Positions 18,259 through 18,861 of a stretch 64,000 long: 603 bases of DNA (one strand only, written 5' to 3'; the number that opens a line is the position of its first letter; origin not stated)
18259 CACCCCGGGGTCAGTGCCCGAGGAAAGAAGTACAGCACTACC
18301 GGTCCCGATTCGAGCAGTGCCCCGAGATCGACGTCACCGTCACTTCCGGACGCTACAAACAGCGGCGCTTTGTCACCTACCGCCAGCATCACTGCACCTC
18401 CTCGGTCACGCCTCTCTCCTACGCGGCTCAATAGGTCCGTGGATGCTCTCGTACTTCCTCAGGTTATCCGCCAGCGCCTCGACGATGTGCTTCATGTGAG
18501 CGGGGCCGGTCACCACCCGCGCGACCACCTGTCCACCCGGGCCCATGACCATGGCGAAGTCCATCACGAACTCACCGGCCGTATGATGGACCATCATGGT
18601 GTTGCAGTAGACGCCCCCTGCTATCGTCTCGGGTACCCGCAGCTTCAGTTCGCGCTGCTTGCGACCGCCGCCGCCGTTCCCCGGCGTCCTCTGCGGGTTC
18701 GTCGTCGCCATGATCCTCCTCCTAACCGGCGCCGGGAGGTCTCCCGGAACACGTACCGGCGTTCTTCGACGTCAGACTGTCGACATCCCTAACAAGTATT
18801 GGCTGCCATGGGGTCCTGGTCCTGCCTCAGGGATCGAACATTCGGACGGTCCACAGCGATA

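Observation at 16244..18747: Three-gene redox operon of unknown function: DUF3467 - (Sec)peroxiredoxin - secreted FAD-oxidoreductase-like protein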

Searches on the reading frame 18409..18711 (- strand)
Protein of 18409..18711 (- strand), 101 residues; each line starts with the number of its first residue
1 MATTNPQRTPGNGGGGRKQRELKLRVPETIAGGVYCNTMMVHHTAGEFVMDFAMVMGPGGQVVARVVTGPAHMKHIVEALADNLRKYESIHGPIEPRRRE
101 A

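Call 5: search_protein_families(library=pfam, proteins=[window:18409-18711:-], max_evalue=0.01)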
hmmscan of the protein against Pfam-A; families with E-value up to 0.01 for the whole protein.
seq(101 aa): 1 family
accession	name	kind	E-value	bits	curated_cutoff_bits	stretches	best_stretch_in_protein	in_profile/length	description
PF11950.13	DUF3467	-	2.7e-18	66.2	25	1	17-95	10-91/92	Protein of unknown function (DUF3467)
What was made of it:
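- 18406..18711 (-): DUF3467 gene (101 aa), cytoplasmic, function unknown. PF11950 E 2.7e-18 (call 5).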

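Call 10: find_homologous_proteins(query=window:18409-18711:-)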
Query seq(101 aa) (101 aa): 19 proteins with E <= 0.001 among 19 candidates.
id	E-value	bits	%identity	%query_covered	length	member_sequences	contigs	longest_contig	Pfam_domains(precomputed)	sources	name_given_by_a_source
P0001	1.7e-61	222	99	100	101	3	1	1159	PF11950.14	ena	-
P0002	3.0e-50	186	85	99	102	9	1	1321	PF11950.14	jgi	-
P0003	7.6e-43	163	78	94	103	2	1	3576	PF11950.14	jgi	jgi:hypothetical protein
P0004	1.1e-42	162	73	95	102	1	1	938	PF11950.14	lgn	-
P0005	4.8e-41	157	77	91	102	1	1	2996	PF11950.14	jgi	jgi:hypothetical protein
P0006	1.5e-40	155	72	98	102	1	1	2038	PF11950.14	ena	-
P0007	3.6e-40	154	71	98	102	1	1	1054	PF11950.14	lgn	-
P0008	1.7e-39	152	74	91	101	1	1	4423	PF11950.14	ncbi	-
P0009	5.9e-39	150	74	88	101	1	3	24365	PF11950.14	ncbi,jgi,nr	ncbi:MAG: DUF3467 domain-containing protein [Actinomycetia bacterium]|nr:DUF3467 domain-containing p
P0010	1.2e-35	139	67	96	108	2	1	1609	PF11950.14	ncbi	-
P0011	3.3e-35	138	70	96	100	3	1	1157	PF11950.14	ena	-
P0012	1.9e-34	136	73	84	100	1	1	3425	PF11950.14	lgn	-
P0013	2.9e-34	135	65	93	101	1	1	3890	PF11950.14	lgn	-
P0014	6.8e-34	134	72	87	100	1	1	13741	PF11950.14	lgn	-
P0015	3.0e-33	132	62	97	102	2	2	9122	PF11950.14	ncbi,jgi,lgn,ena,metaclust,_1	jgi:hypothetical protein|metaclust:\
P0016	8.5e-32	127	67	90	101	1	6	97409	PF11950.14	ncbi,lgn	-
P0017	2.0e-29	120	59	93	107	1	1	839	PF11950.14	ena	-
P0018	3.8e-27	112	59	78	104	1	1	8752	PF11950.14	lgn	-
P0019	1.2e-24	104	53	94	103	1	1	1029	PF11950.14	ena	-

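Call 12: find_encoding_contigs(protein=P0009, flank=6000, max_places=3)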
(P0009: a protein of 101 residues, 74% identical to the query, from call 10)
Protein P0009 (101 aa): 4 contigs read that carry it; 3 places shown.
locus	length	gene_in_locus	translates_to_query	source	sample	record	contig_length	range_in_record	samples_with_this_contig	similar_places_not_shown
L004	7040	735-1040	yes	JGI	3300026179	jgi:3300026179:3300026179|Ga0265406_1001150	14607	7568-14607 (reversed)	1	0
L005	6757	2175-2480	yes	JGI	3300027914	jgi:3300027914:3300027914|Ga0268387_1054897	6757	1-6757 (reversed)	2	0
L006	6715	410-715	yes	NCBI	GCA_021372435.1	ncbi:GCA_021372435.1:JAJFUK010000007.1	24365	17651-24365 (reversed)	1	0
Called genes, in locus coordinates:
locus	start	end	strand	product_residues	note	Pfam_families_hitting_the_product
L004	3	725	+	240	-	?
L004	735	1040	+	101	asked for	PF11950:DUF3467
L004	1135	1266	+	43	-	-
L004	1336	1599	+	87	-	PF00578:AhpC-TSA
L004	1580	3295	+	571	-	PF12831:FAD_oxidored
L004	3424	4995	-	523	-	PF25174:Beta-prop_THOC3 (faint), PF23414:Beta-prop_EML_2 (faint), PF23381:Beta-prop_IFT122_1st (faint), PF05694:SBP56 (faint), PF10282:Lactonase (faint), PF01731:Arylesterase (faint), PF21783:YNCE, PF08450:SGL (weak), +1 more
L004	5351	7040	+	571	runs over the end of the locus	PF00324:AA_permease, PF13520:AA_permease_2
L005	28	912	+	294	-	PF01979:Amidohydro_1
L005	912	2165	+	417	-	PF00988:CPSase_sm_chain, PF00117:GATase, PF07722:Peptidase_C26 (weak)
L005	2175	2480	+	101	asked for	PF11950:DUF3467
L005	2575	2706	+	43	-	-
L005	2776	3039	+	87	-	PF00578:AhpC-TSA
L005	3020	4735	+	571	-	PF12831:FAD_oxidored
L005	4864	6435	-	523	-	PF25174:Beta-prop_THOC3 (faint), PF23414:Beta-prop_EML_2 (faint), PF23381:Beta-prop_IFT122_1st (faint), PF05694:SBP56 (faint), PF10282:Lactonase (faint), PF01731:Arylesterase (faint), PF21783:YNCE, PF08450:SGL (weak), +1 more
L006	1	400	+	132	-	PF00117:GATase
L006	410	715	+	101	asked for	PF11950:DUF3467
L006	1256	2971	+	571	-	PF12831:FAD_oxidored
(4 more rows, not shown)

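Call 13: find_encoding_contigs(protein=P0016, flank=6000, max_places=3)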
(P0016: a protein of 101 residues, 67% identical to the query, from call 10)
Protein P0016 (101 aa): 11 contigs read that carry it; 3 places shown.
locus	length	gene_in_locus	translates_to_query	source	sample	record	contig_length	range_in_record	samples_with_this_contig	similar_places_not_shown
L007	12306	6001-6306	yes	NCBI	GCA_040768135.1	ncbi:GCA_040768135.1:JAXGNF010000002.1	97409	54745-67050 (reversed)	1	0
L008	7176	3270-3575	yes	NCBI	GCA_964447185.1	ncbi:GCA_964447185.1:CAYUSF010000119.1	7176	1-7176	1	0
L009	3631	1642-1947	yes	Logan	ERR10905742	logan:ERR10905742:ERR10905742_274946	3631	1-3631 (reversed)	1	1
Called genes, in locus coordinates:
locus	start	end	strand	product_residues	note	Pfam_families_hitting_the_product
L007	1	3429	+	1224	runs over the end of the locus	PF01855:POR_N, PF17147:PFOR_II, PF01558:POR, PF10371:EKR, PF12838:Fer4_7, PF13183:Fer4_8 (weak), PF13237:Fer4_10, PF02775:TPP_enzyme_C, +6 more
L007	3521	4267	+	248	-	PF01863:YgjP-like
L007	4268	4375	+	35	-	-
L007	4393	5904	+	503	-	PF01979:Amidohydro_1, PF12890:DHOase, PF01979:Amidohydro_1, PF07969:Amidohydro_3 (weak)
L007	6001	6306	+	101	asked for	PF11950:DUF3467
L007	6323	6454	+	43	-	-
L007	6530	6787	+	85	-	PF00578:AhpC-TSA (weak)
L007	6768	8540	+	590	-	PF12831:FAD_oxidored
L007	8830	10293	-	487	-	PF07676:PD40 (faint), PF02239:Cytochrom_D1 (faint), PF10282:Lactonase (faint), PF23414:Beta-prop_EML_2 (faint), PF25174:Beta-prop_THOC3 (faint), PF08450:SGL (faint), PF23381:Beta-prop_IFT122_1st (faint), PF21783:YNCE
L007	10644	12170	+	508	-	PF00474:SSF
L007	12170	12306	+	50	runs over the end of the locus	-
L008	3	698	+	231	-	?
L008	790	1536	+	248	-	PF01863:YgjP-like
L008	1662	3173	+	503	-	PF01979:Amidohydro_1, PF12890:DHOase, PF01979:Amidohydro_1, PF07969:Amidohydro_3 (weak)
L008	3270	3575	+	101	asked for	PF11950:DUF3467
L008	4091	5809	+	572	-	PF12831:FAD_oxidored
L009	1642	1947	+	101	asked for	PF11950:DUF3467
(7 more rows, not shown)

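Call 14: find_encoding_contigs(protein=P0014, flank=6000, max_places=2)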
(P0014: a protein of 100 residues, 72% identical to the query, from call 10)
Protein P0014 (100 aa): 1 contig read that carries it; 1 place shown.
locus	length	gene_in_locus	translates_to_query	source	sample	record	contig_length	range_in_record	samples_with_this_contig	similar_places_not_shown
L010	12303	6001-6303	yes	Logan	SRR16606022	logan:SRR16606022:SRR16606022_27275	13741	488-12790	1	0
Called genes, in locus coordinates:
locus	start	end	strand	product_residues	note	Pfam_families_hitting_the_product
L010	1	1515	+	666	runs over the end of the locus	?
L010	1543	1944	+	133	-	-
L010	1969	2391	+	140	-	PF02566:OsmC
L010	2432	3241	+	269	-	PF01863:YgjP-like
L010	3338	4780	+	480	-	PF01979:Amidohydro_1, PF07969:Amidohydro_3 (weak), PF12890:DHOase, PF07969:Amidohydro_3 (weak)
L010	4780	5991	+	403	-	PF00988:CPSase_sm_chain, PF00117:GATase, PF07722:Peptidase_C26 (weak)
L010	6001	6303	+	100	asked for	PF11950:DUF3467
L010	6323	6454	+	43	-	-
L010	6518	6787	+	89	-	PF00578:AhpC-TSA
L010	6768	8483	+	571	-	PF12831:FAD_oxidored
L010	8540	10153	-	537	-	PF10282:Lactonase (faint), PF23381:Beta-prop_IFT122_1st (faint), PF23414:Beta-prop_EML_2 (faint), PF25174:Beta-prop_THOC3 (faint), PF21783:YNCE, PF08450:SGL (weak)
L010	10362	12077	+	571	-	PF00324:AA_permease, PF13520:AA_permease_2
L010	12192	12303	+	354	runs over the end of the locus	?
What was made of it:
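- Gene callers split the gene everywhere (calls 12-14).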

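Call 17: search_protein_families(library=ncbifam, proteins=[window:18409-18711:-], max_evalue=0.01)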
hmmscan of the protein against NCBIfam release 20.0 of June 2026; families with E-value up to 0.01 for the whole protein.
seq(101 aa): 0 families

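Call 34: search_protein_representatives(protein=window:18409-18711:-)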
Query: 101 residues. Proteins with E-value up to 0.001 (for the whole library): 1237; up to 1e-10: 171; up to 1e-30: 2. The best 150 are listed.
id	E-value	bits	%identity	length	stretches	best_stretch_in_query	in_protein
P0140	3.3e-36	139.7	46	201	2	18-94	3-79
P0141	1.2e-32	128.2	43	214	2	20-96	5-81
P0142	2.4e-26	108.1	56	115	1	1-95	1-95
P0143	3.6e-26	107.5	35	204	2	22-95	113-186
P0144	1.5e-24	102.3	38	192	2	18-95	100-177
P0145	6.4e-24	100.3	52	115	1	2-95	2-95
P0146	8.1e-24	99.9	53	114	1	2-95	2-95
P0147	1.9e-22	95.6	45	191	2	10-94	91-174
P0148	1.9e-20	89.2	55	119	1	19-96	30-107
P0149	9.7e-20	86.9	48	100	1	11-96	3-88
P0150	3.2e-18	82.0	31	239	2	7-98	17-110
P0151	3.9e-18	81.7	46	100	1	17-95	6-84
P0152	8.3e-18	80.7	48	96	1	17-97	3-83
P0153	9.3e-18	80.5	33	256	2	4-98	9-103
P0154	1.1e-17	80.2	43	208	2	23-98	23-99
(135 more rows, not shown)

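Call 40: find_related_loci(query=A3, collection=metagenome_contigs, flank=4000)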
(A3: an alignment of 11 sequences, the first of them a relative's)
Query A3 (119 aa) in metagenome_contigs; peptide patterns used: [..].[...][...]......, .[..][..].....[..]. (x = any residue, [..] = any of these).
600 stretches matched a pattern (row limit reached: there are more); 583 encode a relative of the query (tblastn E <= 1e-3); the best 80 are kept; 80 distinct loci.
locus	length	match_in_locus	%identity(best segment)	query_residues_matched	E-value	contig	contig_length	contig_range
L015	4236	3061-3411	60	3-119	3e-44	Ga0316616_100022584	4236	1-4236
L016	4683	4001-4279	69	26-118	2e-43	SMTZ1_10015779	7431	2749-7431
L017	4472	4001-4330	64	11-119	2e-42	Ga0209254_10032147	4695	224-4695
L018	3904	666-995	64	11-119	2e-42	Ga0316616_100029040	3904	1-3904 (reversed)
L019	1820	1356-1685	64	11-119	7e-43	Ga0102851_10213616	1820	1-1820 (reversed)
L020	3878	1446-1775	64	11-119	1e-41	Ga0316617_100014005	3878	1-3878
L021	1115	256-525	70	28-117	6e-42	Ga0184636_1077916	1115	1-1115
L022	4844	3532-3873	58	1-115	3e-40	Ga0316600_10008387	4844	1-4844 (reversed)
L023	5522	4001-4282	67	25-118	5e-40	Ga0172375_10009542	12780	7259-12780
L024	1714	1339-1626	68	24-119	3e-40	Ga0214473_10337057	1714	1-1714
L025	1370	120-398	69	22-115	1e-40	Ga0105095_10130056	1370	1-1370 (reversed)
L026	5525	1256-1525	71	28-117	2e-39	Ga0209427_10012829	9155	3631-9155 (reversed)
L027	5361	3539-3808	71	28-117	2e-39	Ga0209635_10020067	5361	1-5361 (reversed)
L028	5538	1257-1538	66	25-118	2e-39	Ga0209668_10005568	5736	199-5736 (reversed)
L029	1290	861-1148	66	19-115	2e-40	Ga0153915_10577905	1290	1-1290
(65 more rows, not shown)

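Call 44: search_protein_families(library=pfam, alignment_id=A4, max_evalue=0.00001)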
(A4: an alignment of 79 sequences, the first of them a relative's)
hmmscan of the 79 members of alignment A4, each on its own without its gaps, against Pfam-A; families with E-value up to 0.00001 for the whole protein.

A. member 1, L015:3432-3713:- (93 aa): 0 families

B. families by the number of members that match (of 79 scanned): 76 families (the first 25 are shown)
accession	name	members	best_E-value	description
PF12804.13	NTP_transf_3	5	1e-38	MobA-like NTP transferase domain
PF01713.27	Smr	4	2.8e-22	Smr domain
PF02634.21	FdhD-NarQ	3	4e-70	FdhD/NarQ family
PF07719.23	TPR_2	3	7.4e-33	Tetratricopeptide repeat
PF13414.12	TPR_11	3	3.6e-32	TPR repeat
PF00515.34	TPR_1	3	9.5e-29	Tetratricopeptide repeat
PF13432.12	TPR_16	3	9.3e-26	Tetratricopeptide repeat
PF13431.12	TPR_17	3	1e-25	Tetratricopeptide repeat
PF13181.12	TPR_8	3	1.2e-24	Tetratricopeptide repeat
PF13470.12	PIN_3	3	8.1e-22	PIN domain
PF14559.12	TPR_19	3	9.7e-21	Tetratricopeptide repeat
PF13428.12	TPR_14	3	2.9e-18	Tetratricopeptide repeat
PF13424.12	TPR_12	3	3.9e-17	Tetratricopeptide repeat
PF13371.12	TPR_9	3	5.5e-17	Tetratricopeptide repeat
PF13174.12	TPR_6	3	1.5e-12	Tetratricopeptide repeat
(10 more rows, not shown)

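Call 54: predict_structure(alignment_id=A5)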
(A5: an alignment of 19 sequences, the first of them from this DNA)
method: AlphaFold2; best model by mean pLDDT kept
length: 101 residues; sequences in the alignment: 19
mean_pLDDT: 65.0   pTM: 0.47
mean pLDDT of the five models: 65.0, 63.5, 63.2, 62.7, 61.0
residues with pLDDT >= 90: 15; 70-90: 33; 50-70: 17; < 50: 36
segments of 3 or more residues with pLDDT < 50: 1-27, 29-36
pLDDT, mean of each block of 10 residues (from residue 1): 36 37 45 55 80 64 76 89 93 78 44
secondary structure, 60 per line:
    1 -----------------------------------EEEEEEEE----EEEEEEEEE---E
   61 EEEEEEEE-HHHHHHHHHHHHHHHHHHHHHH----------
elements in order: E36-43 E48-56 E60-68 H70-91
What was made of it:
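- Tried and rejected: The AlphaFold2 model was only moderately confident, at pLDDT 65 (call 54).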

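Call 55: search_solved_structures(query=A2, max_evalue=10)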
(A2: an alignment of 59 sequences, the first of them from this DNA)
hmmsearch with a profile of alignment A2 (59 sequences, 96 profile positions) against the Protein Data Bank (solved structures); distinct sequences matched with E-value up to 10: 2.
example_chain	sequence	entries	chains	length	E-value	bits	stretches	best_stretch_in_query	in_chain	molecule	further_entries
3pt5_A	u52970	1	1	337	0.46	13.5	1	54-87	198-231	NANS (YJHS), A 9-O-acetyl N-acetylneuraminic acid esterase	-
2l69_A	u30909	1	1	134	0.5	13.4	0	29-80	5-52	Rossmann 2x3 fold protein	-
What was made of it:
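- Tried and rejected: An HMM search of PDB sequences found nothing (call 55).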

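Call 57: fold_search(model_id=the predicted structure, library=pdb)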
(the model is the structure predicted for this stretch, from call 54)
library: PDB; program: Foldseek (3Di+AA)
matches with E <= 10: 1241; with E <= 0.001: 0
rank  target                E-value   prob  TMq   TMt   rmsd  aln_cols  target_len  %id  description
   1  9kby_A                1.0e-01  0.97  0.32  0.06   7.0        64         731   14  Cryo-EM structure of DCL4-Hairpin RNA complex (released 2026-02-18)
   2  4wpy                  1.8e-01  0.94  0.34  0.39  10.6        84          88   11  Racemic crystal structure of Rv1738 from Mycobacterium tuberculosis (Form-II) (released 2015-03-18)
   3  3q9d_B                1.8e-01  0.93  0.34  0.23   4.3        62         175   11  Crystal Structure of Cpn0803 from C. pneumoniae. (released 2012-01-11)
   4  8f2r_A                2.1e-01  0.99  0.44  0.26   3.4        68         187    6  Human CCC complex (released 2023-05-24)
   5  8p0w_A                2.6e-01  0.98  0.44  0.25   3.8        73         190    4  Structure of the human Commander complex COMMD ring (released 2024-03-20)
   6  8f2r_F                2.6e-01  0.96  0.42  0.54   5.8        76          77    3  Human CCC complex (released 2023-05-24)
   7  2fgg                  2.9e-01  0.82  0.32  0.38   9.7        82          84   12  Crystal Structure of Rv2632c (released 2006-02-14)
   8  3imx                  3.1e-01  0.90  0.34  0.10   8.7        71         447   13  Crystal Structure of human glucokinase in complex with a synthetic activator (released 2009-10-06)
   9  9n82_c                3.3e-01  0.60  0.30  0.14  18.0        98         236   11  The ligation (AMP-Lys) complex in the NHEJ pathway (released 2025-04-23)
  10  3q9d_A                3.5e-01  0.82  0.32  0.22   4.2        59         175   12  Crystal Structure of Cpn0803 from C. pneumoniae. (released 2012-01-11)
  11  5hfu_A                3.7e-01  0.82  0.33  0.05   6.2        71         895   18  Crystal Structure of Human Hexokinase 2 with cmpd 27, a 2-amido-6-benzenesulfonamide glucosamine (released 2016-03-30)
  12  3id8                  3.7e-01  0.69  0.30  0.09   9.4        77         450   17  Ternary complex of human pancreatic glucokinase crystallized with activator, glucose and AMP-PNP (released 2010-07-28)
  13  3o08_A                4.0e-01  0.82  0.30  0.09   6.4        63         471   10  Crystal structure of dimeric KlHxk1 in crystal form I (released 2010-10-13)
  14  4jax_D                4.0e-01  0.75  0.30  0.09   8.1        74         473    9  Crystal structure of dimeric KlHxk1 in crystal form X (released 2013-05-01)
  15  3f9m                  4.0e-01  0.72  0.30  0.09   8.9        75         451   16  Human pancreatic glucokinase in complex with glucose and activator showing a mobile flap (released 2008-12-02)
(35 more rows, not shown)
